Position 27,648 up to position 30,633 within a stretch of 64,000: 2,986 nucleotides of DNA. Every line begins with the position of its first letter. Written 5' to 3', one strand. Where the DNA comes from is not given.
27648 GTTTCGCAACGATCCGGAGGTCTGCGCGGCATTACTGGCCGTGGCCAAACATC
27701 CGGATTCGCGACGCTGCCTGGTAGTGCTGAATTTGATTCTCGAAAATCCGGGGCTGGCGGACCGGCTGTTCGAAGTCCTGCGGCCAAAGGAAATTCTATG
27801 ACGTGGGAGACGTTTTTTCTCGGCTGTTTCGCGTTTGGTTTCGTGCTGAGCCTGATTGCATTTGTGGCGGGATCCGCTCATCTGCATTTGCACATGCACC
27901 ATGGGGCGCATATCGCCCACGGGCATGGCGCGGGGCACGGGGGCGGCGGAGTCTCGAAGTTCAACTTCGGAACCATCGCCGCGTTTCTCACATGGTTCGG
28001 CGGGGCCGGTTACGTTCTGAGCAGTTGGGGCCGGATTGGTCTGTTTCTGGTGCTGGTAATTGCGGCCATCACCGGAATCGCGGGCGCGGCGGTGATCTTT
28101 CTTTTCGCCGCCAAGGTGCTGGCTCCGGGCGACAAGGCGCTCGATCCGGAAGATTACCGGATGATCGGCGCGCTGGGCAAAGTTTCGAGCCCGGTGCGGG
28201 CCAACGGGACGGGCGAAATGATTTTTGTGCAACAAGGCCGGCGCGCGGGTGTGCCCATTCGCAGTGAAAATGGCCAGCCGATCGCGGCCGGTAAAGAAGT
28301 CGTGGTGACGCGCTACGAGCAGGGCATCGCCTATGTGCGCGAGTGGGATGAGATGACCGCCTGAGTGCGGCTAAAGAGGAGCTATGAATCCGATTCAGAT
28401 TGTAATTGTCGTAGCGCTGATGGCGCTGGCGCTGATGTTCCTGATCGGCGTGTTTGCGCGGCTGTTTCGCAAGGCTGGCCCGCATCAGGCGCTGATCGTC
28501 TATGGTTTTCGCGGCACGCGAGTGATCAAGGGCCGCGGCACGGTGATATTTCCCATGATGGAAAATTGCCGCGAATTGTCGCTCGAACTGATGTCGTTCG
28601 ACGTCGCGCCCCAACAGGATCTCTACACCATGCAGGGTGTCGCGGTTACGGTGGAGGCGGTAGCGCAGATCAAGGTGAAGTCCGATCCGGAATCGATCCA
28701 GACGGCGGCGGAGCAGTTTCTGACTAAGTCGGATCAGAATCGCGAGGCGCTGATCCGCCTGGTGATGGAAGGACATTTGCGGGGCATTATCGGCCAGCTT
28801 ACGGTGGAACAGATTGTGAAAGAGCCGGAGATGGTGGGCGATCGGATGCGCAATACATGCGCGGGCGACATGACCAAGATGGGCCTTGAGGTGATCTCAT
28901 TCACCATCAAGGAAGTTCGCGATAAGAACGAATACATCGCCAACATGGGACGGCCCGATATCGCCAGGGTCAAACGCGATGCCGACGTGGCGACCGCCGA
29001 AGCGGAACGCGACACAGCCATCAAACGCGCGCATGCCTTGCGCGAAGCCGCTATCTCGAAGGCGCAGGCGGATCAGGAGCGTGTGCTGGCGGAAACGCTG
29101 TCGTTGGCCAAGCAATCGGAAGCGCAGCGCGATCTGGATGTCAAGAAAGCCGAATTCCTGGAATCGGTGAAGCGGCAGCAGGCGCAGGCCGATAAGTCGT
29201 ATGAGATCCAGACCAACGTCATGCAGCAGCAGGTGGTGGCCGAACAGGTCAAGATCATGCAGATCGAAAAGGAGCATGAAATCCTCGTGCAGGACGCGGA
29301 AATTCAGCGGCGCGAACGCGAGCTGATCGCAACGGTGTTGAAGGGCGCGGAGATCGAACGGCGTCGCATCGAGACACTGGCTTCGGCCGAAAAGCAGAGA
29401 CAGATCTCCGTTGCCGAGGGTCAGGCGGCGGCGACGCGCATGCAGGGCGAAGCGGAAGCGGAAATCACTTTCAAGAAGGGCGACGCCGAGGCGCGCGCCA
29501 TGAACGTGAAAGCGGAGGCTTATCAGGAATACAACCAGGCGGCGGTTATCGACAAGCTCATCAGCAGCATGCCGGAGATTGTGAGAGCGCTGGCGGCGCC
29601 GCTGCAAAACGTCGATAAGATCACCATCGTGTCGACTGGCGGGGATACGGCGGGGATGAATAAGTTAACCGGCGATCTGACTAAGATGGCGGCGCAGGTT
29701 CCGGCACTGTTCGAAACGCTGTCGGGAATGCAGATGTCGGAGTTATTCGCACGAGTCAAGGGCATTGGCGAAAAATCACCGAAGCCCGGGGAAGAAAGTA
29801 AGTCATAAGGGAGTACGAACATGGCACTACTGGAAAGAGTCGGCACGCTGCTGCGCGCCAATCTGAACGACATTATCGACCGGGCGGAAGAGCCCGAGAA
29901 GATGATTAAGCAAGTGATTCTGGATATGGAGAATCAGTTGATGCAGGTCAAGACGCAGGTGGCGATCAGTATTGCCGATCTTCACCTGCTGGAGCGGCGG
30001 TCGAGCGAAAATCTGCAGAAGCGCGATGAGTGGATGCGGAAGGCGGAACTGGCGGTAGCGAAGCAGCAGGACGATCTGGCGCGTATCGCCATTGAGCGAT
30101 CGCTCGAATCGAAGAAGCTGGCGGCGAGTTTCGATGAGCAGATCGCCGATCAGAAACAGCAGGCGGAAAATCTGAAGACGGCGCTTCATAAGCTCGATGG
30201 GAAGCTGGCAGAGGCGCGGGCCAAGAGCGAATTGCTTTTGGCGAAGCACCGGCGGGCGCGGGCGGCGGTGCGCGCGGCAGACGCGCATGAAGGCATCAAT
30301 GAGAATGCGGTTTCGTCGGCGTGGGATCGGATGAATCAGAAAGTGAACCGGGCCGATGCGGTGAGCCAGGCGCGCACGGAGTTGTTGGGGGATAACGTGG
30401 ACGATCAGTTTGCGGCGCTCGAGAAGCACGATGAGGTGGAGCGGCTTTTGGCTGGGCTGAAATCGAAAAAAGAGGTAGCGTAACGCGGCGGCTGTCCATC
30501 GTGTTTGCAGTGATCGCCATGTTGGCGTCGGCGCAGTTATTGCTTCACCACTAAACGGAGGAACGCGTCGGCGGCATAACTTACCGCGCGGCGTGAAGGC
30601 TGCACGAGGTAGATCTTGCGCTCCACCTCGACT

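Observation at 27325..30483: Autoregulated XRE / His-rich NfeD / flotillin / PspA operon: a membrane-stress or metal-sensing membrane-microdomain module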

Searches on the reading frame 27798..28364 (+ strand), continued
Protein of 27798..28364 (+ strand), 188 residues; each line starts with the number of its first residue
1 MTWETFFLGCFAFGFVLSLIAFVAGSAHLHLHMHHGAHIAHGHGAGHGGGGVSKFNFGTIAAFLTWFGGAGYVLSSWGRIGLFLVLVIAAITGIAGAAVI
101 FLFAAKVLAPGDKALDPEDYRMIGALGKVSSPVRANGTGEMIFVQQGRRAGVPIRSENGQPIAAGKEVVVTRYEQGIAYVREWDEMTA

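Call 58: find_homologous_proteins(query=P0359)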
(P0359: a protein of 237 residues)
Query P0359 (237 aa): 259 proteins with E <= 0.001 among 1893 candidates; the best 120 are listed.
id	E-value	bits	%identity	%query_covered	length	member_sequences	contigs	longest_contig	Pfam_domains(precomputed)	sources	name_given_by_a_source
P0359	4.0e-150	516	100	100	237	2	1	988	PF25842.1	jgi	jgi:hypothetical protein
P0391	5.4e-101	355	72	97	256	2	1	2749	PF25842.1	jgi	jgi:membrane protein implicated in regulation of membrane protease activity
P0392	3.1e-98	346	66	100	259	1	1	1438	PF25842.1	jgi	-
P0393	1.9e-97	344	68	100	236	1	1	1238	PF25842.1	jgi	-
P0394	1.4e-94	334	66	100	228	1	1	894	PF25842.1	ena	-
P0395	9.8e-94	332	66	100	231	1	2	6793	PF25842.1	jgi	jgi:hypothetical protein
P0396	1.1e-90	322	69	96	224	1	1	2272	PF25842.1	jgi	jgi:hypothetical protein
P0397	9.3e-88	312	70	91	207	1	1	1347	PF25842.1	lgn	-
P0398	2.6e-87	311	68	91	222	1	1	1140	PF25842.1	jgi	jgi:hypothetical protein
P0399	1.0e-83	299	63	92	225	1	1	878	PF25842.1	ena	-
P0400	5.6e-83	296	68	88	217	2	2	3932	PF25842.1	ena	-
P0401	6.5e-83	296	64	90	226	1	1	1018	PF25842.1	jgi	-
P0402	1.8e-81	291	59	97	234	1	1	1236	PF25842.1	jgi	jgi:hypothetical protein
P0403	2.2e-80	288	63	91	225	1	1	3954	PF25842.1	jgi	jgi:hypothetical protein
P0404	6.0e-80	286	65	76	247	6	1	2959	PF25842.1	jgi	jgi:hypothetical protein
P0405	1.8e-79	285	59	91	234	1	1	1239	PF25842.1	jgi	jgi:membrane protein implicated in regulation of membrane protease activity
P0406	3.7e-79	284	59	80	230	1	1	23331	PF25842.1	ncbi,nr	ncbi:MAG TPA: hypothetical protein VFR15_12670 [Chloroflexia bacterium]|nr:hypothetical protein [Chl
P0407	3.3e-78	281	59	98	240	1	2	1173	PF25842.1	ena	-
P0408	1.3e-77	279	61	96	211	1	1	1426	PF25842.1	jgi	jgi:hypothetical protein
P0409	1.4e-77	279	57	95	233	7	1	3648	PF25842.1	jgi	jgi:hypothetical protein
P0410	1.6e-77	278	59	92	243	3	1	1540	PF25842.1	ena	-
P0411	2.2e-77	278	64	71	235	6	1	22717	PF25842.1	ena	-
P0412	2.7e-77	278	63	76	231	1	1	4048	PF25842.1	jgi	jgi:hypothetical protein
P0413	3.5e-77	277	63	90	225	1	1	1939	PF25842.1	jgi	-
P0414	8.2e-77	276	55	98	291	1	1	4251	PF25842.1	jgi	jgi:hypothetical protein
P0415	1.1e-75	272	59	95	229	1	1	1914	PF25842.1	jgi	jgi:hypothetical protein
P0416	2.1e-75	272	61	89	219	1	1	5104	PF25842.1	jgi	jgi:hypothetical protein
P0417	3.4e-75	271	60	91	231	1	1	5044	PF25842.1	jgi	jgi:hypothetical protein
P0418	5.2e-75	270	63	89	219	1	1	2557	PF25842.1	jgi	jgi:hypothetical protein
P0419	5.6e-75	270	63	75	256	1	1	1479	PF25842.1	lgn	-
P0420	7.2e-75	270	56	95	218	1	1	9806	PF25842.1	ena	-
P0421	1.0e-74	269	64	86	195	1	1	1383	PF25842.1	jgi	jgi:membrane protein implicated in regulation of membrane protease activity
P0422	1.9e-74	268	59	89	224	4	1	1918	PF25842.1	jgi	jgi:hypothetical protein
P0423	2.1e-74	268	56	91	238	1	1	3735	PF25842.1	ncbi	-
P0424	6.4e-74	267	60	91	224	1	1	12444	PF25842.1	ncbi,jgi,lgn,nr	ncbi:MAG: hypothetical protein QOH93_1197 [Chloroflexia bacterium]|jgi:hypothetical protein|nr:hypot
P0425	6.5e-74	267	58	91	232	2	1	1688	PF25842.1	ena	-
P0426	8.7e-74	266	58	90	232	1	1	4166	PF25842.1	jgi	jgi:membrane protein implicated in regulation of membrane protease activity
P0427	1.2e-73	266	56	85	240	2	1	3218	PF25842.1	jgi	-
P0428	2.4e-73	265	60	91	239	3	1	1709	PF25842.1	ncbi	-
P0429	5.2e-73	264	60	91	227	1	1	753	PF25842.1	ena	-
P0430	6.0e-73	264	60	94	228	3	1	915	PF25842.1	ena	-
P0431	8.5e-73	263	60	95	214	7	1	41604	PF25842.1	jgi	jgi:hypothetical protein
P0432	1.2e-72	263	57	94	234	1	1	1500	PF25842.1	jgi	jgi:hypothetical protein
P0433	2.1e-72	262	67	62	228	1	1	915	PF25842.1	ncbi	-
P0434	3.8e-72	261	62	88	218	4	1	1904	PF25842.1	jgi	jgi:hypothetical protein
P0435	9.0e-72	260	56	89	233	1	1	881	PF25842.1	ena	-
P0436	2.0e-71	259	59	95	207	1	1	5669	PF25842.1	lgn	-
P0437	2.3e-71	258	59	90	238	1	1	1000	PF25842.1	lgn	-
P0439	2.8e-71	258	62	89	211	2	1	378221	PF25842.1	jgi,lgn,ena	-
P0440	3.2e-71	258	58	92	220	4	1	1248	PF25842.1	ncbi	-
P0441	3.8e-71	258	61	88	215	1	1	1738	PF25842.1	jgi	jgi:hypothetical protein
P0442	5.3e-71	257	60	86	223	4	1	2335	PF25842.1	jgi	-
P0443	1.2e-70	256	56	91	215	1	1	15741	PF25842.1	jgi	jgi:hypothetical protein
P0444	2.0e-70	255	58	90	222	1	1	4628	PF25842.1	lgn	-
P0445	2.1e-70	255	61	73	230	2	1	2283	PF25842.1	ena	-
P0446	2.2e-70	255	58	91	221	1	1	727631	PF25842.1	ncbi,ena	-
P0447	2.4e-70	255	53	96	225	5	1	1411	PF25842.1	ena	-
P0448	4.1e-70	254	58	92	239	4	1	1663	PF25842.1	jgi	jgi:hypothetical protein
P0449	5.8e-70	254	56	91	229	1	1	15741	PF25842.1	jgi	jgi:membrane protein implicated in regulation of membrane protease activity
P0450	7.2e-70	253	62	67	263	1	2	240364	PF25842.1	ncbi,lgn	ncbi:MAG: NfeD family protein [Chloroflexota bacterium]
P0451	8.4e-70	253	60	90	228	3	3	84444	PF25842.1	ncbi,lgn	-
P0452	8.9e-70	253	59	90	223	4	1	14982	PF25842.1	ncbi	ncbi:MAG: hypothetical protein ABIO92_00405 [Chloroflexia bacterium]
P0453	9.1e-70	253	60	90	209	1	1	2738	PF25842.1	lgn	-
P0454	1.0e-69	253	60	95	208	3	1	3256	PF25842.1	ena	-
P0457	3.4e-69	251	56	97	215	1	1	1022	PF25842.1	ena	-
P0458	5.9e-69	250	57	91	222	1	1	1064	PF25842.1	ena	-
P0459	8.6e-69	250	55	93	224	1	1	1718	PF25842.1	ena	-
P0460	1.2e-68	249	58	89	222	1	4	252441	PF25842.1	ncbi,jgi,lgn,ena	jgi:hypothetical protein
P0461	1.8e-68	249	55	93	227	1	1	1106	PF25842.1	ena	-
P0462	1.9e-68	249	60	91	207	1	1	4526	PF25842.1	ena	-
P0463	2.2e-68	249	50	92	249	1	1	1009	PF25842.1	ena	-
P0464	2.7e-68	248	56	94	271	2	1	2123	PF25842.1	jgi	jgi:hypothetical protein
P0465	2.8e-68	248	53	96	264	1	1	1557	PF25842.1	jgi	jgi:hypothetical protein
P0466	4.0e-68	248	58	90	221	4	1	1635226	PF25842.1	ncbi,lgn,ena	ncbi:MAG: hypothetical protein WCD37_15935 [Chloroflexia bacterium]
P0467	4.3e-68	248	60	91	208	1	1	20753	PF25842.1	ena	-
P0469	6.2e-68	247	57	90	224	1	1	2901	PF25842.1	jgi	jgi:hypothetical protein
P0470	7.2e-68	247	55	96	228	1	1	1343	PF25842.1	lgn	-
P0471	1.2e-67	246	60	91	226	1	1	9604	PF25842.1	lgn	-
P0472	2.1e-67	245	54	91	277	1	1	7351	PF25842.1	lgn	-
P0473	2.4e-67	245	61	91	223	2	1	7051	PF25842.1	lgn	-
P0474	2.4e-67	245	58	90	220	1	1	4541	PF25842.1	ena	-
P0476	3.5e-67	245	62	65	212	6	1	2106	PF25842.1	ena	-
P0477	3.8e-67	245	54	90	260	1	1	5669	PF25842.1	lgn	-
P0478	5.4e-67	244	55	91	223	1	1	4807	PF25842.1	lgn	-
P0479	5.4e-67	244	54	96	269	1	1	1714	PF25842.1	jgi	jgi:hypothetical protein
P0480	5.5e-67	244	55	92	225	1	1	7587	PF25842.1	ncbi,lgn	-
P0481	5.6e-67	244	59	73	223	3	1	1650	PF25842.1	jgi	jgi:hypothetical protein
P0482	8.7e-67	243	57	91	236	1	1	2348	PF25842.1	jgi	jgi:membrane protein implicated in regulation of membrane protease activity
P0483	1.1e-66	243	59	90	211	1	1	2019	PF25842.1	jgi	jgi:membrane protein implicated in regulation of membrane protease activity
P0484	1.5e-66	243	57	90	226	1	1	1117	PF25842.1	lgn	-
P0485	1.8e-66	242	56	91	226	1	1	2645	PF25842.1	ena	-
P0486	2.2e-66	242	60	90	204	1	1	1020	PF25842.1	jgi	-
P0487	2.2e-66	242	54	91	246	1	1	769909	PF25842.1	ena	-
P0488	2.4e-66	242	60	89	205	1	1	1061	PF25842.1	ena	-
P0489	2.5e-66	242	59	91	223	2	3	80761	PF25842.1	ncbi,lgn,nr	ncbi:MAG: hypothetical protein M3437_16835 [Chloroflexota bacterium]|nr:hypothetical protein [Chloro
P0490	2.8e-66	242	57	96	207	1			PF25842.1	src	-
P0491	4.0e-66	241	55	96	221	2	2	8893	PF25842.1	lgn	-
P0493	4.9e-66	241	56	89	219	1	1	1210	PF25842.1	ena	-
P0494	5.2e-66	241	57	96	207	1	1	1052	PF25842.1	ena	-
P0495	6.7e-66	240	53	93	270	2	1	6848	PF25842.1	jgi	jgi:hypothetical protein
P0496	1.9e-65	239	54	89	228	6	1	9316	PF25842.1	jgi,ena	jgi:hypothetical protein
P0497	1.9e-65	239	59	89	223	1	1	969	PF25842.1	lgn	-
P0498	2.1e-65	239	58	90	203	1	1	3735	PF25842.1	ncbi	-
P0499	2.6e-65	239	53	93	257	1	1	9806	PF25842.1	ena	-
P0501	4.0e-65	238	51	99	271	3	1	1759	PF25842.1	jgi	jgi:hypothetical protein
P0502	5.4e-65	238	59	75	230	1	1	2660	PF25842.1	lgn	-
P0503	6.1e-65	237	56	91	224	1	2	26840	PF25842.1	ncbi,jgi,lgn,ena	ncbi:MAG TPA: hypothetical protein VF826_19075 [Chloroflexia bacterium]|jgi:hypothetical protein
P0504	6.7e-65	237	55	90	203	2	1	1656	PF25842.1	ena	-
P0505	7.6e-65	237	55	91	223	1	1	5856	PF25842.1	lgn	-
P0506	8.5e-65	237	54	92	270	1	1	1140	PF25842.1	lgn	-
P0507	1.1e-64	236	54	90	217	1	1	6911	PF25842.1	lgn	-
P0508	1.1e-64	236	55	99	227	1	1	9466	PF25842.1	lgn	-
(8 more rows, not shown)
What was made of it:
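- Tried and rejected: One representative (P0359) was used to seed a homolog search instead (call 58).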

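Call 59: find_encoding_contigs(protein=P0466, flank=5000, max_places=2)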
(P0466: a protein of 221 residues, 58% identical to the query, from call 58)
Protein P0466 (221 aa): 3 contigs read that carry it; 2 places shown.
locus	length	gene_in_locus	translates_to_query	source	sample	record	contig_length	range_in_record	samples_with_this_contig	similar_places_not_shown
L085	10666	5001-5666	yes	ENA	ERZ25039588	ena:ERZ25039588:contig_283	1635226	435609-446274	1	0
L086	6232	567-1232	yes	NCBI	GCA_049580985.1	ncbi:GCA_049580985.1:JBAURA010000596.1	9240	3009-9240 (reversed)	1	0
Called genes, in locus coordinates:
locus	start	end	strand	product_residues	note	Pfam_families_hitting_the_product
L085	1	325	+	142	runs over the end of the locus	PF01850:PIN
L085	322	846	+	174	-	PF13563:2_5_RNA_ligase2, PF02834:LigT_PEase (faint)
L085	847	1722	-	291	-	PF13489:Methyltransf_23, PF08241:Methyltransf_11, PF08242:Methyltransf_12, PF13649:Methyltransf_25, PF13847:Methyltransf_31 (weak)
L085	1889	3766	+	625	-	PF13177:DNA_pol3_delta2, PF00004:AAA, PF22608:DNAX_ATPase_lid, PF12169:DNA_pol3_gamma3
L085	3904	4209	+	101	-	PF02575:YbaB_DNA_bd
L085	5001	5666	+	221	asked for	PF25842:NfeD_TM (weak)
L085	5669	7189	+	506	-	PF01145:Band_7, PF15975:Flot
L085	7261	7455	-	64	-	-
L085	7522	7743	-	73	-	PF08279:HTH_11 (weak), PF12844:HTH_19 (weak), PF13560:HTH_31, PF01381:HTH_3, PF13413:HTH_25 (weak), PF13443:HTH_26 (weak)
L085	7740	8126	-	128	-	-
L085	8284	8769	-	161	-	PF14898:DUF4491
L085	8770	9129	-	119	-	PF14898:DUF4491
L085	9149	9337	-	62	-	-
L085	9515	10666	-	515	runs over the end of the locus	PF02366:PMT, PF13231:PMT_2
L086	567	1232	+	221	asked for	PF25842:NfeD_TM (weak)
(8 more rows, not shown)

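Call 60: find_encoding_contigs(protein=P0450, flank=5000, max_places=2)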
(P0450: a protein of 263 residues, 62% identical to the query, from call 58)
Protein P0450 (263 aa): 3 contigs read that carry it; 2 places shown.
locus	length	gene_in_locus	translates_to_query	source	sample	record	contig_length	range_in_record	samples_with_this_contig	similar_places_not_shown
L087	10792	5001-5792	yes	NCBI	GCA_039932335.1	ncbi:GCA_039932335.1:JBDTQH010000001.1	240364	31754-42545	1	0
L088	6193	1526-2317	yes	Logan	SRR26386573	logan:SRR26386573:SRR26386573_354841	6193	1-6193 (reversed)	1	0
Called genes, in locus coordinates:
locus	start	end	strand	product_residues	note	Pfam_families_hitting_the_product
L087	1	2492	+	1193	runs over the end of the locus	PF02574:S-methyl_trans, PF00809:Pterin_bind, PF02607:B12-binding_2, PF02310:B12-binding, PF02965:Met_synt_B12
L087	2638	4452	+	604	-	PF13177:DNA_pol3_delta2, PF13604:AAA_30 (faint), PF00004:AAA, PF13401:AAA_22 (faint), PF22608:DNAX_ATPase_lid, PF12169:DNA_pol3_gamma3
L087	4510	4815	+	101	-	PF02575:YbaB_DNA_bd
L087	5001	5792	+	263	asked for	PF25842:NfeD_TM (weak)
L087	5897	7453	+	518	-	PF01145:Band_7, PF15975:Flot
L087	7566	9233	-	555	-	PF00672:HAMP, PF00512:HisKA, PF02518:HATPase_c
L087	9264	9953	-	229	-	PF00072:Response_reg, PF00486:Trans_reg_C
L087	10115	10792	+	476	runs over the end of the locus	PF00206:Lyase_1, PF10415:FumaraseC_C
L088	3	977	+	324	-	?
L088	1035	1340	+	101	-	PF02575:YbaB_DNA_bd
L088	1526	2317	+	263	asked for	PF25842:NfeD_TM (weak)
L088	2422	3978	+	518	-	PF01145:Band_7, PF15975:Flot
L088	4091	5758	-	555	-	PF00672:HAMP, PF00512:HisKA, PF02518:HATPase_c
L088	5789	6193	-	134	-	?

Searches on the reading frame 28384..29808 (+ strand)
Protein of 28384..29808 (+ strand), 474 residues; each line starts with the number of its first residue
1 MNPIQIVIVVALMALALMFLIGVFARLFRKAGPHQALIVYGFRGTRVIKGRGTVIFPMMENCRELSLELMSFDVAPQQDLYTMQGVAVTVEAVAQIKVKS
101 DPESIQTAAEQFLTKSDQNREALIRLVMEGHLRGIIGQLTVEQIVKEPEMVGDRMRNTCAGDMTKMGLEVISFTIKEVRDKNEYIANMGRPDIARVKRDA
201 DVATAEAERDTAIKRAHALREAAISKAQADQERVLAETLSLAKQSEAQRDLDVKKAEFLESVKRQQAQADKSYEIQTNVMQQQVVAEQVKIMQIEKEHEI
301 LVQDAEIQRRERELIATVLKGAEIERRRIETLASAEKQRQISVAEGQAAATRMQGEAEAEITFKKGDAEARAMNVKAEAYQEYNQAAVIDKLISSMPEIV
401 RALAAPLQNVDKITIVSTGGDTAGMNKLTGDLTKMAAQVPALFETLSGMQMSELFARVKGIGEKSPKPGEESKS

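Call 3: search_protein_families(library=pfam, proteins=[window:28384-29808:+], max_evalue=0.01)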
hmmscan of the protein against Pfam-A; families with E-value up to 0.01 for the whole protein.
window:28384-29808:+ (474 aa): 2 families
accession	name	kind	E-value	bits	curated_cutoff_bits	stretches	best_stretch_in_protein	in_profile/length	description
PF01145.31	Band_7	-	3.4e-28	99.3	23.6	1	30-209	2-176/176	SPFH domain / Band 7 family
PF15975.10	Flot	-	7.2e-10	39.5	27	1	347-451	3-110/124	Flotillin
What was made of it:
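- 28384..29808 (+): Flotillin (SPFH2 / FloT-YqiK type), 474 aa, with an N-terminal hydrophobic anchor. Band_7 99.3 bits and Flot 39.5 bits (call 3).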

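Call 6: search_protein_families(library=ncbifam, proteins=[window:28384-29808:+], max_evalue=0.01)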
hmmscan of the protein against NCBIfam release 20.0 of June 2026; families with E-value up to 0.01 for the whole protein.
window:28384-29808:+ (474 aa): 1 family
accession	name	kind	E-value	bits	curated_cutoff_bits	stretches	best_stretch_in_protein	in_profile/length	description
NF058507.1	FlotScfldFlot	equivalog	2e-96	323.9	700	1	16-458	9-475/477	flotillin lipid rafts scaffold protein FloT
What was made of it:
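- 28384..29808 (+): FloT model 323.9 bits, below the equivalog cut-off (call 6).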

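Call 51: search_protein_families(library=padloc, proteins=[window:28384-29808:+], max_evalue=0.001)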
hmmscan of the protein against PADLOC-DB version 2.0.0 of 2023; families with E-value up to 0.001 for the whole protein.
window:28384-29808:+ (474 aa): 0 families

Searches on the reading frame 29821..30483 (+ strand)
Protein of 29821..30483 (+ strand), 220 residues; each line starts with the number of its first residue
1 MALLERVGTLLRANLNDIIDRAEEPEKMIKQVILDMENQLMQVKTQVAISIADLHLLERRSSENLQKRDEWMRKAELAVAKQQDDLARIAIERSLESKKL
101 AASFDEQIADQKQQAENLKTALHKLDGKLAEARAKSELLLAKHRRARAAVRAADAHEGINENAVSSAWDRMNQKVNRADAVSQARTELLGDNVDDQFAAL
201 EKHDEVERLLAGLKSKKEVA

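Call 3: search_protein_families(library=pfam, proteins=[window:29821-30483:+], max_evalue=0.01)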
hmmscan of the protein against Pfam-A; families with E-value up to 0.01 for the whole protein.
window:29821-30483:+ (220 aa): 1 family
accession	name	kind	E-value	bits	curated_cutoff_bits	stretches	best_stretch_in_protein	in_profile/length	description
PF04012.17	PspA_IM30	-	1.1e-32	113.9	33.9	1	3-217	2-218/220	PspA/IM30 family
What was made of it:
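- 29821..30483 (+): PspA/IM30 (bacterial ESCRT-III) protein, 220 aa. PspA_IM30 scores 113.9 bits over positions 2-218 of the 220-position profile (call 3).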

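Call 6: search_protein_families(library=ncbifam, proteins=[window:29821-30483:+], max_evalue=0.01)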
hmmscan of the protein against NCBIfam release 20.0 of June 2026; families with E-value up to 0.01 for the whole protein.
window:29821-30483:+ (220 aa): 4 families
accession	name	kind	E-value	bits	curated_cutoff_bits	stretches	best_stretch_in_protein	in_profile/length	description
TIGR02977.1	phageshock_pspA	equivalog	1.3e-37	129.7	242.95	1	1-217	1-217/219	phage shock protein PspA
NF007974.0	PRK10698.1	equivalog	6.5e-26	91.4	336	1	1-217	1-217/222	phage shock protein PspA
NF045984.1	StressProtLiaH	equivalog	2.6e-11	43.6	380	1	4-217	3-215/225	stress responsive protein LiaH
TIGR02168.1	SMC_prok_B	equivalog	0.0075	14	567.35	1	20-215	333-533/1181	chromosome segregation protein SMC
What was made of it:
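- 29821..30483 (+): TIGR02977 scores 129.7 bits, below the equivalog cut-off (call 6).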

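Call 51: search_protein_families(library=padloc, proteins=[window:29821-30483:+], max_evalue=0.001)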
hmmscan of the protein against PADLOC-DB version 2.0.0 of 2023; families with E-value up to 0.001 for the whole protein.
window:29821-30483:+ (220 aa): 0 families
